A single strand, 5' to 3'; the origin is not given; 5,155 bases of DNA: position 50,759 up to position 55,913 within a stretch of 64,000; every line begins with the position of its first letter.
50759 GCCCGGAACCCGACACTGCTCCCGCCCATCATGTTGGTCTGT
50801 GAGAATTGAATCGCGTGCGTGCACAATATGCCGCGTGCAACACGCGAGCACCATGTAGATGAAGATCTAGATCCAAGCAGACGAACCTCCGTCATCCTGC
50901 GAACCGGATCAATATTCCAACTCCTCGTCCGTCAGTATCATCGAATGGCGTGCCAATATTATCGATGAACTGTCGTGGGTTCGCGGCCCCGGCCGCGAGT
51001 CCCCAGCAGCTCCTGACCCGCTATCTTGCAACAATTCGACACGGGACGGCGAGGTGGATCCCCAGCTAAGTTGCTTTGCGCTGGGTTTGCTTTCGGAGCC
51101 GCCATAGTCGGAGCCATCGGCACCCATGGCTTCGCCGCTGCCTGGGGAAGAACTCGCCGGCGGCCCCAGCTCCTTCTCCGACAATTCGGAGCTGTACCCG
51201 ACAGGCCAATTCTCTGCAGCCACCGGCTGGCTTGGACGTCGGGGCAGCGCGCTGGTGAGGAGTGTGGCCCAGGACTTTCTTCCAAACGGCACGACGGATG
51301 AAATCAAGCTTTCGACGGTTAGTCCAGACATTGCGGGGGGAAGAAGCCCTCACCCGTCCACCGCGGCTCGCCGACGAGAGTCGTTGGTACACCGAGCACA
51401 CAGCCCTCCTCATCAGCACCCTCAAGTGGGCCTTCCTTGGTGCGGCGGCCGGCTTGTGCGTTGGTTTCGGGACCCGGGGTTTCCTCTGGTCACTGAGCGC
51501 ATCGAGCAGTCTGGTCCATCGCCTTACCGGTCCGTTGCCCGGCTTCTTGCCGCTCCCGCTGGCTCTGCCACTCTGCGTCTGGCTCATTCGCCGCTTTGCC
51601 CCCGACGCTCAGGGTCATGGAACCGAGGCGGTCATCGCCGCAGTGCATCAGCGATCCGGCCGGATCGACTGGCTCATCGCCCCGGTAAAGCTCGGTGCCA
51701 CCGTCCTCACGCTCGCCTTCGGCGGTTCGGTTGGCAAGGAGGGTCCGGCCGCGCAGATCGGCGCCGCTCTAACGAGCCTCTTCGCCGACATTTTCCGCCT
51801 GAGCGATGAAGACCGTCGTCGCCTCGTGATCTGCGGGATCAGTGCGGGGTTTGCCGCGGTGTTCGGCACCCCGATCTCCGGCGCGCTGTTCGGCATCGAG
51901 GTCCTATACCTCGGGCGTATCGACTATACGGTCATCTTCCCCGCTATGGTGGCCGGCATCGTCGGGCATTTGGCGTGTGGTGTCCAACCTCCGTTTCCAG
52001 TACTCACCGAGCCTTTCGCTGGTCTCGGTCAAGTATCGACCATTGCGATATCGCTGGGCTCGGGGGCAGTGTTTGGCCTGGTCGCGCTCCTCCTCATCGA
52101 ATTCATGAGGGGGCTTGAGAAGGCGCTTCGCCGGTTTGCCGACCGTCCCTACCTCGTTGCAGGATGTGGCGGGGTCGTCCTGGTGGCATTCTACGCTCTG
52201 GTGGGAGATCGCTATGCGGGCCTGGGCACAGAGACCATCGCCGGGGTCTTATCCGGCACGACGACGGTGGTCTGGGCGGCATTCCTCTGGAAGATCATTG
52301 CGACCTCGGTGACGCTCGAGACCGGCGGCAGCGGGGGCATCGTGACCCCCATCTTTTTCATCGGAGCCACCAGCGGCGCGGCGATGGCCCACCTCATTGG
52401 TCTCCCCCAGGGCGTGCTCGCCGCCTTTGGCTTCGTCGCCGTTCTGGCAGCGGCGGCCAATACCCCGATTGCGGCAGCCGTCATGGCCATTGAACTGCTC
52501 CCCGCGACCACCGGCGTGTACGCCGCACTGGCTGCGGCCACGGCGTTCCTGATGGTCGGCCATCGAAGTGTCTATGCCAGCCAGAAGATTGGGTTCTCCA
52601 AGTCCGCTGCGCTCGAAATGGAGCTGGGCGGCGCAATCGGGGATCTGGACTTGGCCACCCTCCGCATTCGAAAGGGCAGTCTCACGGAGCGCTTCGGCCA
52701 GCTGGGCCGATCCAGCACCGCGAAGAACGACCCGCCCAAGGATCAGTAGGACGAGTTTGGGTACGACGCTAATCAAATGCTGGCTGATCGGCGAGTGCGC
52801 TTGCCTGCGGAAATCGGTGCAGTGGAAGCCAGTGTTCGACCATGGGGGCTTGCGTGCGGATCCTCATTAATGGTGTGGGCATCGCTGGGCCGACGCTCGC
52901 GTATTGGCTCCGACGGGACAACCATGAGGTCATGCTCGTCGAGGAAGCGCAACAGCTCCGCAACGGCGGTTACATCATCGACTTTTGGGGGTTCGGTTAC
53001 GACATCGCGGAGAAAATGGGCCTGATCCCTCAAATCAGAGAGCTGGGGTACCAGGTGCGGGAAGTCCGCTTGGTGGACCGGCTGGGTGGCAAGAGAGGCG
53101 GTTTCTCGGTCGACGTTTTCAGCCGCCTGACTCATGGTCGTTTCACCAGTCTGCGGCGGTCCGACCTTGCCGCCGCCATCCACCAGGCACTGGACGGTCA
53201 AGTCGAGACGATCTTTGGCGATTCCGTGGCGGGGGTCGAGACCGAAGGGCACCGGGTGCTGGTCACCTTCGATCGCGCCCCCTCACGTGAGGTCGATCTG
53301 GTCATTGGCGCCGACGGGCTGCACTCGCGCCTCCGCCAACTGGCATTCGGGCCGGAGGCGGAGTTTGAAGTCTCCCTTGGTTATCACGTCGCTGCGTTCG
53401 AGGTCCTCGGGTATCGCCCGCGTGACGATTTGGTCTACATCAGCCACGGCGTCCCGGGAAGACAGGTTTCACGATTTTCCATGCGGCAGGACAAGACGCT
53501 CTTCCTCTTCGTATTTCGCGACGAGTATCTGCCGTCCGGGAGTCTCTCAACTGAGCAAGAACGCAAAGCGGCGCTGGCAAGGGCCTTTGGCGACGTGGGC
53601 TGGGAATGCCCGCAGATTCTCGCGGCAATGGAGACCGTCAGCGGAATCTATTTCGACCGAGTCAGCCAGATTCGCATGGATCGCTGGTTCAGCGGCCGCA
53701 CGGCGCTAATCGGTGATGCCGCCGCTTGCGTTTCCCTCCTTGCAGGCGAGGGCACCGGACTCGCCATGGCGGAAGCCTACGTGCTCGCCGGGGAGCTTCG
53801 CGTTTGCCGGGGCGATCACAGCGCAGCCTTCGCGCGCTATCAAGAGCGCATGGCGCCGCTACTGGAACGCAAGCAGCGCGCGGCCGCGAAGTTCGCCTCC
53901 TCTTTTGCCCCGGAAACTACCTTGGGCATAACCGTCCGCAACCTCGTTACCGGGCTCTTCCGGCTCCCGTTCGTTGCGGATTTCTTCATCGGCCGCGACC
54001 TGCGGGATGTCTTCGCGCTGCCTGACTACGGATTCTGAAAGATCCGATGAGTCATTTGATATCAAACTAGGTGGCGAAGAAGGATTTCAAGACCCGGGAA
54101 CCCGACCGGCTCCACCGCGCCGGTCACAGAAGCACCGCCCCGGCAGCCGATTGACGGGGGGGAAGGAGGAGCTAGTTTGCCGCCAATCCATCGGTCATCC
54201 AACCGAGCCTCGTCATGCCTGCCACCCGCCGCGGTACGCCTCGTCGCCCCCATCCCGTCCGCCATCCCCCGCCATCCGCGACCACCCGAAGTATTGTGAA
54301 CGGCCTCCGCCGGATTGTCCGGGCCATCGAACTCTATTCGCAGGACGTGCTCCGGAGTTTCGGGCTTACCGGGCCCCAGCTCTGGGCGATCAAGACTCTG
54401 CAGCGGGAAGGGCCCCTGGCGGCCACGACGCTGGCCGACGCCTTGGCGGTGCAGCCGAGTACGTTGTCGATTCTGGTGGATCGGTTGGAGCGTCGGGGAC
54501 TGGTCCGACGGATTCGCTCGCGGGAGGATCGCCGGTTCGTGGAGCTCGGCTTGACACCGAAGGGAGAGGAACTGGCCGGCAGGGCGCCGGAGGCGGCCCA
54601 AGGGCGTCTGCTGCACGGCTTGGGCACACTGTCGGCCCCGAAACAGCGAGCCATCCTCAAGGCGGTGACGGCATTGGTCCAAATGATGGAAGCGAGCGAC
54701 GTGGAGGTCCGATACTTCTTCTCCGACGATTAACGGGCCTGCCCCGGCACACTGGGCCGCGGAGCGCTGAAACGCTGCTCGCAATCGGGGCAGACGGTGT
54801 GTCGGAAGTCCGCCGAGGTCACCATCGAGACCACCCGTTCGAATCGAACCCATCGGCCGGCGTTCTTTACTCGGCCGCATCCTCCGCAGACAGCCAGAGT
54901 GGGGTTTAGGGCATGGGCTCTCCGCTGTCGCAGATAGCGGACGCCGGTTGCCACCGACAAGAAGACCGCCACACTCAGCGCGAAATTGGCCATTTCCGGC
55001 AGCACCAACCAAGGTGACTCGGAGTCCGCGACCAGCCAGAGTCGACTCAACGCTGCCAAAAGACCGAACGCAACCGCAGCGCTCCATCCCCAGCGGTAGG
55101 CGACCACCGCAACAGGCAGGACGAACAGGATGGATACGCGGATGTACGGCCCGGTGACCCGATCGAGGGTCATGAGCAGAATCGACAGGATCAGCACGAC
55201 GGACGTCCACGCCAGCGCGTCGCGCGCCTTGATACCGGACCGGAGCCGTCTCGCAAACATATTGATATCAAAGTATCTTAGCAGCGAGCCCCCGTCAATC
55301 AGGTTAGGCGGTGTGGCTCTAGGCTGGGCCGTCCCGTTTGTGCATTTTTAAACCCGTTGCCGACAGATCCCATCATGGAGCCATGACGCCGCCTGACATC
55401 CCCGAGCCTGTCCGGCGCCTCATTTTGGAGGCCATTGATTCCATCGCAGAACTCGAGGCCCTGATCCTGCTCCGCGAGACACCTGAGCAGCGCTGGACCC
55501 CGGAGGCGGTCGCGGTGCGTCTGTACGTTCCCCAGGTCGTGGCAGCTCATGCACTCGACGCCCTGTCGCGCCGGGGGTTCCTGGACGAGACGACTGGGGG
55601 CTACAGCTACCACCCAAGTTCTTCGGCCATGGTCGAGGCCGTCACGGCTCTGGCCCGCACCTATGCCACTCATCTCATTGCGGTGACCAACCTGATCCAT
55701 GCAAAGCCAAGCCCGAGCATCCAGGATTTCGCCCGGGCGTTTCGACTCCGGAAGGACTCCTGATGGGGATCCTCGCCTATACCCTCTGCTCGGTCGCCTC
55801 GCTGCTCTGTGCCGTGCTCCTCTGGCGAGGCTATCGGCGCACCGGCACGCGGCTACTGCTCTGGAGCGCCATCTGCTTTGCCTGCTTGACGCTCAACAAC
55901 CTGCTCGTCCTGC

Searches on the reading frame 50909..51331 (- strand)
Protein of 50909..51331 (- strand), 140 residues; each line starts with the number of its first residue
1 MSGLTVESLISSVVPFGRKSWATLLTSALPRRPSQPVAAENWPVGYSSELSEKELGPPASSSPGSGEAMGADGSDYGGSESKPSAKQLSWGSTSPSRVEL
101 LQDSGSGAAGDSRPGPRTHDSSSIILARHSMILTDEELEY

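Call 10: search_protein_families(library=pfam, proteins=[window:50909-51331:-], max_evalue=0.001)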
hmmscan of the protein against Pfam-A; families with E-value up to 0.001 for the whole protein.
window:50909-51331:- (140 aa): 0 families

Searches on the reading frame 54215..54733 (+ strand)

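Call 7: search_protein_families(library=pfam, proteins=[window:54215-54733:+], max_evalue=0.001)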
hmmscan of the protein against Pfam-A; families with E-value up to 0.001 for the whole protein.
window:54215-54733:+ (172 aa): 7 families
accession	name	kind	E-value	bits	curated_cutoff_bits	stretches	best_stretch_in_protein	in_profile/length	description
PF12802.13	MarR_2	-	1.2e-12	48.3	27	1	49-107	1-60/61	MarR family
PF01047.28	MarR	-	3.2e-12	46.6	24.6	1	51-107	1-57/59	MarR family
PF13463.12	HTH_27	-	2.4e-07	31.3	22.2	1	51-117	1-68/68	Winged helix DNA-binding domain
PF01978.25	TrmB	-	0.00027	21.2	25.6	1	46-103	1-58/68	Sugar-specific transcriptional regulator TrmB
PF22381.2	Staph_reg_Sar_Rot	-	0.0005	20.5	27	0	46-120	7-81/85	Transcriptional regulator SarA/Rot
PF01325.25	Fe_dep_repress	-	0.00054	20.6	26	1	61-98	15-53/60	Iron dependent repressor, N-terminal DNA binding domain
PF13412.12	HTH_24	-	0.00083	19.3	21.9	0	59-98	9-48/48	Winged helix-turn-helix DNA-binding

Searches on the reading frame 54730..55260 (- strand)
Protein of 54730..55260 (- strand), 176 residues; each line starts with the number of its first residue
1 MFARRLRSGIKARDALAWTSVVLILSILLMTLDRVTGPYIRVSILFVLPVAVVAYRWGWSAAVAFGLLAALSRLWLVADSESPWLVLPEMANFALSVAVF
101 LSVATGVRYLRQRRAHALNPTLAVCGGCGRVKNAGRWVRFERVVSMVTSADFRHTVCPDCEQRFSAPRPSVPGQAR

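Call 10: search_protein_families(library=pfam, proteins=[window:54730-55260:-], max_evalue=0.001)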
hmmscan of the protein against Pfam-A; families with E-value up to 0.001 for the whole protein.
window:54730-55260:- (176 aa): 1 family
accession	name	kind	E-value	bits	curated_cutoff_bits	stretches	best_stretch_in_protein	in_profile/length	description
PF05231.19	MASE1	-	1.5e-05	24.7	29.8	1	16-107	196-287/299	MASE1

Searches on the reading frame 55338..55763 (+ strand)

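Call 10: search_protein_families(library=pfam, proteins=[window:55338-55763:+], max_evalue=0.001)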
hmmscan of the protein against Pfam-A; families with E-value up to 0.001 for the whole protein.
window:55338-55763:+ (141 aa): 1 family
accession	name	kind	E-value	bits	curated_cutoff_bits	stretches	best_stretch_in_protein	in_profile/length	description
PF14394.12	DUF4423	-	0.00065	20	30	0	33-97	15-82/165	Domain of unknown function (DUF4423)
